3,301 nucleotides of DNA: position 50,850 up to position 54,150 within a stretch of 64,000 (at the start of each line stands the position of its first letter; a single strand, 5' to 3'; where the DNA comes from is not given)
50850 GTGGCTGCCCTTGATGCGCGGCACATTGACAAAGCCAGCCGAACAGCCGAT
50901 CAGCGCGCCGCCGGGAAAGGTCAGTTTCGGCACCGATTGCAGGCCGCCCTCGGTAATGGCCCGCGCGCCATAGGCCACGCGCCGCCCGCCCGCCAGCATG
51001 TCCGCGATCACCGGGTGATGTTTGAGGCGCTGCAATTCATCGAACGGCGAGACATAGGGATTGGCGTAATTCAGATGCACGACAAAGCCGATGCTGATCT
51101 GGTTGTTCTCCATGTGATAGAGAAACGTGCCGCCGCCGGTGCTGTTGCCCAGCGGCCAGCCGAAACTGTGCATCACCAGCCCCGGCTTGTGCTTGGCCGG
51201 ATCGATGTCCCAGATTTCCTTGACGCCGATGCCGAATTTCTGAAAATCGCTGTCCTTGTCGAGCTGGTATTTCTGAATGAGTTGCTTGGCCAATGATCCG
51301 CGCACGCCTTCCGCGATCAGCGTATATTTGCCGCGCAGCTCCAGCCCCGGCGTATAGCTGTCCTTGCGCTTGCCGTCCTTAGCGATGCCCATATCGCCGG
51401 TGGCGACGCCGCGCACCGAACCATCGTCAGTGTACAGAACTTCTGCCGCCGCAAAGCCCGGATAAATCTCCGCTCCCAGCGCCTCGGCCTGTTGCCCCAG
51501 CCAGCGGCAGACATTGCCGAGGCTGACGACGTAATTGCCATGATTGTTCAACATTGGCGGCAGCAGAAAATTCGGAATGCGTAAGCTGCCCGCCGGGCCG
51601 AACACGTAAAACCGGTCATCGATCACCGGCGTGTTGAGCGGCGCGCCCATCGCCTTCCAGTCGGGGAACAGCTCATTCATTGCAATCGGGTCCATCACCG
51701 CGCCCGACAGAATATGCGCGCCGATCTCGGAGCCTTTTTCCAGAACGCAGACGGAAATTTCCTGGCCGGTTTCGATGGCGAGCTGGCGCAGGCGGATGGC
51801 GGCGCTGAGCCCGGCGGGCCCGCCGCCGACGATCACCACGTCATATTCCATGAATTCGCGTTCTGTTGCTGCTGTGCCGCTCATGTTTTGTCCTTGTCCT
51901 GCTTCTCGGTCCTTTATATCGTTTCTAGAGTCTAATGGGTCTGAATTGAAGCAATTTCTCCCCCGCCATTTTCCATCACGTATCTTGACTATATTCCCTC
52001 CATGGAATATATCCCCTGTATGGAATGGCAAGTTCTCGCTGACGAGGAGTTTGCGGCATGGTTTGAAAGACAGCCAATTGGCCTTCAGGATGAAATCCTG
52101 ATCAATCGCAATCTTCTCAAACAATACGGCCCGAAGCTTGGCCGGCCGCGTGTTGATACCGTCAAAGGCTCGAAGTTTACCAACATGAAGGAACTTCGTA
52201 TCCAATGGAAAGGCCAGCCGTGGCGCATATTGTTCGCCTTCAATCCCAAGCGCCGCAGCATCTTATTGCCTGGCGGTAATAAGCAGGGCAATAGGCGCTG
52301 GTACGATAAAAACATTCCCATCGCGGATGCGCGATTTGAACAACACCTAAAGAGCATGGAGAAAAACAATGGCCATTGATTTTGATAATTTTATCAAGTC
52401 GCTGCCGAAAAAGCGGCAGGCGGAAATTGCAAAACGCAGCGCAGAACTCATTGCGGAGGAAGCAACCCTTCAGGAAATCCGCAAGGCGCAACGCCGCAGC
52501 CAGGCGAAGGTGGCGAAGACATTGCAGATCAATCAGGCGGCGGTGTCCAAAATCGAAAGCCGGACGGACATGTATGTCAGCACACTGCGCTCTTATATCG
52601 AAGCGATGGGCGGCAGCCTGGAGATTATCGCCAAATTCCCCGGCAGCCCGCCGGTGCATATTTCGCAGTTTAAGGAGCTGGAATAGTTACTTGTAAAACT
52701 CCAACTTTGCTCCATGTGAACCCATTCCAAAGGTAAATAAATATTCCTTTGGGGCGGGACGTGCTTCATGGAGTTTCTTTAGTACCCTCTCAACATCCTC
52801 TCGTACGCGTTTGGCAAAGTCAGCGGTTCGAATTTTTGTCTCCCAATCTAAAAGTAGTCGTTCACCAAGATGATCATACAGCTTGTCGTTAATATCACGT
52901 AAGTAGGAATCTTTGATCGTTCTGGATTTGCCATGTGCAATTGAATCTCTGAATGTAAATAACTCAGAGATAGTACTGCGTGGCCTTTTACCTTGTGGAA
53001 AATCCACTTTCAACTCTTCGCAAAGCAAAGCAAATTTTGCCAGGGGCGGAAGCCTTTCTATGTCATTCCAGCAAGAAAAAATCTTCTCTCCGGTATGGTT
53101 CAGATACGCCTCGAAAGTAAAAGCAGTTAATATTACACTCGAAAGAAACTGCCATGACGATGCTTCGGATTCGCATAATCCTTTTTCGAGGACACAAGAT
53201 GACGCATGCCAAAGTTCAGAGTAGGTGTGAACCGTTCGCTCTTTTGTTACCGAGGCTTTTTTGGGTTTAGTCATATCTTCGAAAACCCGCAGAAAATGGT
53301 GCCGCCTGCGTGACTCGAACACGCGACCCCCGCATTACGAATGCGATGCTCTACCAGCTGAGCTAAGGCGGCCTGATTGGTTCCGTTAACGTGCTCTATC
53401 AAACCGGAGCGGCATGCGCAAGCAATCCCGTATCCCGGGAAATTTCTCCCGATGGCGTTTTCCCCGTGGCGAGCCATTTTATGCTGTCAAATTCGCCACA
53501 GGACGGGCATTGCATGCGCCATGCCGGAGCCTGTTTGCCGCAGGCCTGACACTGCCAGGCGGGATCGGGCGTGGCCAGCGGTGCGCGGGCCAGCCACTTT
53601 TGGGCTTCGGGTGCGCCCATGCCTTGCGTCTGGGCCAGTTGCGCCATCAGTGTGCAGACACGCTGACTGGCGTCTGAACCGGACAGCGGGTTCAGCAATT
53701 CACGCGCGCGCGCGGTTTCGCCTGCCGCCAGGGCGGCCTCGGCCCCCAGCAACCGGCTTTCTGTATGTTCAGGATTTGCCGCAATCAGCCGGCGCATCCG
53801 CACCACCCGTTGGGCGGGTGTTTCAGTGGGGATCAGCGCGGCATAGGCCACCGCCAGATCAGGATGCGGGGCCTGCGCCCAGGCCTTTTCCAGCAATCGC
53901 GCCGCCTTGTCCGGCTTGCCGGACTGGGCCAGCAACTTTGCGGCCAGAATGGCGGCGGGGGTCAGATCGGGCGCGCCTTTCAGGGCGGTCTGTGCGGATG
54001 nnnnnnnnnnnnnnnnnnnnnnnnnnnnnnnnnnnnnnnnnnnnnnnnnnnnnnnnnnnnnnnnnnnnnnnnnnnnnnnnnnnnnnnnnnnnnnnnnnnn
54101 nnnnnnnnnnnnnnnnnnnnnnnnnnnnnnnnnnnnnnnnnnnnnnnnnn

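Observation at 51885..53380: Low-GC islet next to tRNA-Thr: HigB/HigA-type TA pair plus an uncharacterised 195-aa protein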

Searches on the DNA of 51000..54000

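Call 76: search_with_rna_model(model_id=R1, source=window, start=51000, end=54000, filters=off, max_evalue=10, show_alignments=3)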
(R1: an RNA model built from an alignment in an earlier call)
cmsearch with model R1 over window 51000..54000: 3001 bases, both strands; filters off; matches with E-value up to 10: 8.
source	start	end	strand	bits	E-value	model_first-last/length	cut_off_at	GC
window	53544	53560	-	5.9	1.3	1-81/81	no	0.71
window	52225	52296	+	5.5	1.6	1-81/81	no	0.53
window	53914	53974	+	5.3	1.8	1-81/81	no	0.7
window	53544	53560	+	5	2.2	1-81/81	no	0.71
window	52749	52793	+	3.9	4.1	14-67/81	no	0.51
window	53871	53884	+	3.8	4.4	1-81/81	no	0.86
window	53871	53884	-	3.8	4.4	1-81/81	no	0.86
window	51732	51793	-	2.4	9.4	1-81/81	no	0.6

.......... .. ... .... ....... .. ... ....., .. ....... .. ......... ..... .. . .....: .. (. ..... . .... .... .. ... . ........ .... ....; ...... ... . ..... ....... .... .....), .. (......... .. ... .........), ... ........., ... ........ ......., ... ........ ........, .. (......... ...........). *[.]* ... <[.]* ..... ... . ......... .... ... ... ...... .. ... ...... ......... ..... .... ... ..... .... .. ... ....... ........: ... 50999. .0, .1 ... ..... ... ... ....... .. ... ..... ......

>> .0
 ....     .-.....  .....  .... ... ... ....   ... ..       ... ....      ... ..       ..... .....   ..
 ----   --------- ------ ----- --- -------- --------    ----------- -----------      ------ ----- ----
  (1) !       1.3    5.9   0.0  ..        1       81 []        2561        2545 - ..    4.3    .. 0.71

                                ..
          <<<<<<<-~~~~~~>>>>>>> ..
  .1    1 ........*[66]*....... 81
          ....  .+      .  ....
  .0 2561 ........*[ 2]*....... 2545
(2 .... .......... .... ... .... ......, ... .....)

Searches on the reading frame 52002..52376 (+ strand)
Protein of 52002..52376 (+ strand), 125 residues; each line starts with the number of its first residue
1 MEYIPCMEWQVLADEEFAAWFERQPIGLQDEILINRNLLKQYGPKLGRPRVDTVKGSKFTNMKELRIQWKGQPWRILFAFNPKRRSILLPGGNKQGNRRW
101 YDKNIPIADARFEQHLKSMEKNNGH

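Call 5: search_protein_families(library=pfam, proteins=[window:52002-52376:+], max_evalue=1)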
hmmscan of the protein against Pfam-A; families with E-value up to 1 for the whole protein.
seq(125 aa): 1 family
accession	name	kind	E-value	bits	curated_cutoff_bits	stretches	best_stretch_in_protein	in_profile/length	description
PF05973.20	Gp49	-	8.2e-20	71.1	23.9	1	20-113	2-90/90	Phage derived protein Gp49-like (DUF891)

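Call 6: search_protein_families(library=padloc, proteins=[window:52002-52376:+], max_evalue=1)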
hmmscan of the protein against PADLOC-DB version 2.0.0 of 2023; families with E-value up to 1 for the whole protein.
seq(125 aa): 1 family
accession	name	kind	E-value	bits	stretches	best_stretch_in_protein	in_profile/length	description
PDLC03894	NsnC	-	6.3e-10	37.1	1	11-114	189-291/294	-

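Call 7: search_protein_families(library=ncbifam, proteins=[window:52002-52376:+], max_evalue=1)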
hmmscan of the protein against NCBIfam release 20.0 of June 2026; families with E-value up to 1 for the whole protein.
seq(125 aa): 1 family
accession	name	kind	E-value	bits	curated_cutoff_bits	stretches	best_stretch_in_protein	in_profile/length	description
TIGR02683.1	upstrm_HI1419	hypoth_equivalog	0.037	14.4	62.85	1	61-99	46-83/95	type II toxin-antitoxin system RelE/ParE family toxin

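Call 8: search_protein_families(library=phrogs, proteins=[window:52002-52376:+], max_evalue=1)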
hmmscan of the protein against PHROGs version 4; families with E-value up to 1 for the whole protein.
seq(125 aa): 2 families
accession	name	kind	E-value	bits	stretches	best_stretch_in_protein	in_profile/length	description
phrog_3445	-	moron, auxiliary metabolic gene and host takeover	1.9e-17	64.4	1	8-114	4-98/103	toxin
phrog_2523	-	unknown function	5.1e-05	24.4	1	8-115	2-104/108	-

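Call 100: find_homologous_proteins(query=window:52020-52376:+, max_evalue=1e-10)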
Query seq(119 aa) (119 aa): 326 proteins with E <= 1e-10 among 327 candidates; the best 120 are listed.
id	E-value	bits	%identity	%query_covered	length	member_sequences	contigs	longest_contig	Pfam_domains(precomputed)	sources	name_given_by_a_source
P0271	2.5e-76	272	100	100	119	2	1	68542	PF05973.21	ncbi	ncbi:MAG: type II toxin-antitoxin system RelE/ParE family toxin [Pseudomonadota bacterium]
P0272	2.9e-68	246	88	100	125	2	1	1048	PF05973.21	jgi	-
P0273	2.5e-66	239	88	100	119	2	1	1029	PF05973.21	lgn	-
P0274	9.6e-64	231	86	100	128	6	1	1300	PF05973.21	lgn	-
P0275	3.9e-62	226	83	100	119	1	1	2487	PF05973.21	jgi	jgi:hypothetical protein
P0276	2.5e-59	217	81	100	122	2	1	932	PF05973.21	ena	-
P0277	3.5e-59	216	80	97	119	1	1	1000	PF05973.21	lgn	-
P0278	1.2e-58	215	76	100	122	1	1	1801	PF05973.21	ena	-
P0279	8.7e-57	208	76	100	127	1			PF05973.21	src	-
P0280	3.7e-56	206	78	99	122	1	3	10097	PF05973.21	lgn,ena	-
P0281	2.1e-55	204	73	100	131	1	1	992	PF05973.21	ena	-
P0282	2.4e-55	204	76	100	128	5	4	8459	PF05973.21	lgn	-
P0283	2.6e-55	204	76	100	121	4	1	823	PF05973.21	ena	-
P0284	5.5e-54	199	72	100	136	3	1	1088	PF05973.21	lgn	-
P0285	1.9e-53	198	73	100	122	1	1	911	PF05973.21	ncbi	-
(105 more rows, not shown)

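Call 101: find_encoding_contigs(protein=P0280, flank=5000, max_places=4)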
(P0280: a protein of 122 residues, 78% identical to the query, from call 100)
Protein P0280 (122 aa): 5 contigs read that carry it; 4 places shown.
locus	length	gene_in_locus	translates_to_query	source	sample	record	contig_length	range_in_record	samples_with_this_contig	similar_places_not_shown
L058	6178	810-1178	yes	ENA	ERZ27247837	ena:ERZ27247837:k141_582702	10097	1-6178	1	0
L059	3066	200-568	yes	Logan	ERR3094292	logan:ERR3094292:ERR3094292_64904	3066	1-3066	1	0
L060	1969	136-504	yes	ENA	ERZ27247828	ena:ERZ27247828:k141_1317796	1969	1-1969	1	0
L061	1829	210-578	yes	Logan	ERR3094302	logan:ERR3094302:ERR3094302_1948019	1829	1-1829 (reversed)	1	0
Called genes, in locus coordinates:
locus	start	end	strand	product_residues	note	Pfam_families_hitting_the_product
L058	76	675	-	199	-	PF01946:Thi4 (weak), PF07992:Pyr_redox_2 (weak), PF00890:FAD_binding_2 (faint), PF01266:DAO (weak), PF13450:NAD_binding_8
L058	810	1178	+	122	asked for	PF05973:Gp49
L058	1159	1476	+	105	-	PF13744:HTH_37 (weak), PF01381:HTH_3 (faint)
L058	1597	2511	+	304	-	PF00248:Aldo_ket_red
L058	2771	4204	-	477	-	PF03797:Autotransporter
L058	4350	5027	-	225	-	-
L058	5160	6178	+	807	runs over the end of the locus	PF08238:Sel1, PF00656:Peptidase_C14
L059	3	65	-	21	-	?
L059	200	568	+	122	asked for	PF05973:Gp49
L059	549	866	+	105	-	PF13744:HTH_37 (weak), PF01381:HTH_3 (faint)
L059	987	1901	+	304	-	PF00248:Aldo_ket_red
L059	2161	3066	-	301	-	?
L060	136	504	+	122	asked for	PF05973:Gp49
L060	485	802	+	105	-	PF13744:HTH_37 (weak), PF01381:HTH_3 (faint)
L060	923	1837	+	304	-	PF00248:Aldo_ket_red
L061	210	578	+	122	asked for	PF05973:Gp49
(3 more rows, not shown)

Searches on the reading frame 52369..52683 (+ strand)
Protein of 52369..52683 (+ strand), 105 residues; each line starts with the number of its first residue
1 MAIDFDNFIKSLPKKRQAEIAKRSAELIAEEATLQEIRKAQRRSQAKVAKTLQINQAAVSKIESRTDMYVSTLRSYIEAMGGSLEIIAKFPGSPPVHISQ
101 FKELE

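Call 5: search_protein_families(library=pfam, proteins=[window:52369-52683:+], max_evalue=1)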
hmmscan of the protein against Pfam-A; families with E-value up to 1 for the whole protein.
seq(105 aa): 8 families
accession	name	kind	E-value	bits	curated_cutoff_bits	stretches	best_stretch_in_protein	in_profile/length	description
PF13744.12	HTH_37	-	4e-07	30.2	27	1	17-87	10-78/80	Helix-turn-helix domain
PF01381.28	HTH_3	-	9.1e-05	22.9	23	1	34-79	1-47/55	Helix-turn-helix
PF13560.12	HTH_31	-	0.0015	19.3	27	1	32-66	4-38/64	Helix-turn-helix domain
PF09048.16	Cro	-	0.011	16.1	32.7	1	41-72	11-43/59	Cro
PF04545.22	Sigma70_r4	-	0.011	15.7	24.1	1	38-65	16-43/50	Sigma-70, region 4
PF14549.12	P22_Cro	-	0.016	15.4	30.2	1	44-61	11-28/60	DNA-binding transcriptional regulator Cro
PF13413.12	HTH_25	-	0.019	15.2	24.6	1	33-65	1-33/62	Helix-turn-helix domain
PF08910.15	Aida_N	-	0.077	13.8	25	1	31-91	37-100/103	Aida N-terminus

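Call 6: search_protein_families(library=padloc, proteins=[window:52369-52683:+], max_evalue=1)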
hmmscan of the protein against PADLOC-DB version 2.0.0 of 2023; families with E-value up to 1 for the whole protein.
seq(105 aa): 2 families
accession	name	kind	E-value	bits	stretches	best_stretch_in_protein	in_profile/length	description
PDLC02926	HTH_VI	-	1.7e-06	26.2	1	33-86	5-59/92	-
PDLC03952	RmrA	-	0.0043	13.9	1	10-64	7-57/395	-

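Call 7: search_protein_families(library=ncbifam, proteins=[window:52369-52683:+], max_evalue=1)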
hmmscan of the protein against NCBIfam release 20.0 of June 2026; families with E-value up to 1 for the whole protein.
seq(105 aa): 11 families
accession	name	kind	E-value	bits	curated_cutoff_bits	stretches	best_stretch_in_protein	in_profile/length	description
TIGR03830.1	CxxCG_CxxCG_HTH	subfamily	0.0007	19.4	61.8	1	17-65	54-101/127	type II TA system antitoxin MqsA family protein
NF007408.0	PRK09943.1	equivalog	0.0096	15.5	211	1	27-84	5-63/185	HTH-type transcriptional regulator PuuR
NF004471.0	PRK05803.1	subfamily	0.01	15.1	252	1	21-68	178-222/235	RNA polymerase sporulation sigma factor SigK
TIGR02980.1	SigBFG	subfamily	0.013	15.2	234.35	1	20-66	172-218/227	SigB/SigF/SigG family RNA polymerase sigma factor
NF041951.1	phage_RstR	subfamily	0.015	15.6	80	1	32-64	5-37/108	RstR family transcriptional repressor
NF007271.0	PRK09726.1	equivalog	0.019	15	79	1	34-68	17-51/88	type II toxin-antitoxin system antitoxin HipB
TIGR02937.1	sigma70-ECF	superfamily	0.022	14.4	42.9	1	5-66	111-157/165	sigma-70 family RNA polymerase sigma factor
NF008458.0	PRK11337.1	equivalog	0.037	13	378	1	5-88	76-157/293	MurR/RpiR family transcriptional regulator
TIGR02846.1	spore_sigmaK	equivalog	0.038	13.5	298.65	1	19-66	174-218/227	RNA polymerase sporulation sigma factor SigK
TIGR03070.1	couple_hipB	subfamily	0.061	13.3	71.65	1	33-63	6-36/58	type II toxin-antitoxin system Y4mF family antitoxin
NF007142.0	PRK09585.2-1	equivalog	0.084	11.8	435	1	4-82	76-149/384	anhydro-N-acetylmuramic acid kinase AnmK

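Call 8: search_protein_families(library=phrogs, proteins=[window:52369-52683:+], max_evalue=1)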
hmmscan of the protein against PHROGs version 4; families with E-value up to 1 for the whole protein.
seq(105 aa): 24 families
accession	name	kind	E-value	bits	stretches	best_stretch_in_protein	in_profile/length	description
phrog_11553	-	unknown function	1.2e-10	42.1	1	33-91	39-97/278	-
phrog_2339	-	DNA, RNA and nucleotide metabolism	1.3e-09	39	1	5-87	5-85/98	HTH DNA binding protein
phrog_1373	-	transcription regulation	1e-08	36.3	1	17-88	52-123/166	transcriptional regulator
phrog_7241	-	transcription regulation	0.00022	22.2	1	28-74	60-107/122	transcriptional regulator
phrog_8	-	transcription regulation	0.00045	20.8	1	33-66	80-113/346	transcriptional regulator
phrog_2368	-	unknown function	0.00076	20.7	1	36-92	32-88/98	-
phrog_6826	-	DNA, RNA and nucleotide metabolism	0.00079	20.8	1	56-91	53-88/97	HTH DNA binding protein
phrog_38027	-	transcription regulation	0.0066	17.5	1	29-74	68-114/143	transcriptional repressor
phrog_24325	-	transcription regulation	0.0071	17.7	1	33-87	56-112/133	transcriptional regulator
phrog_2439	-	transcription regulation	0.011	15.6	1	33-64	11-42/367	transcriptional regulator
phrog_2967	-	transcription regulation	0.018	15.6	1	32-66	13-47/225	transcriptional regulator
phrog_7168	-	DNA, RNA and nucleotide metabolism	0.031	14.7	1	23-74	223-271/284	homing endonuclease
phrog_9908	-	DNA, RNA and nucleotide metabolism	0.032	14.4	1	28-66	12-50/282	DNA binding protein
phrog_29047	-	unknown function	0.05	14.5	1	37-89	99-152/159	-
phrog_2104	-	unknown function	0.062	14.5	1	26-65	36-75/103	-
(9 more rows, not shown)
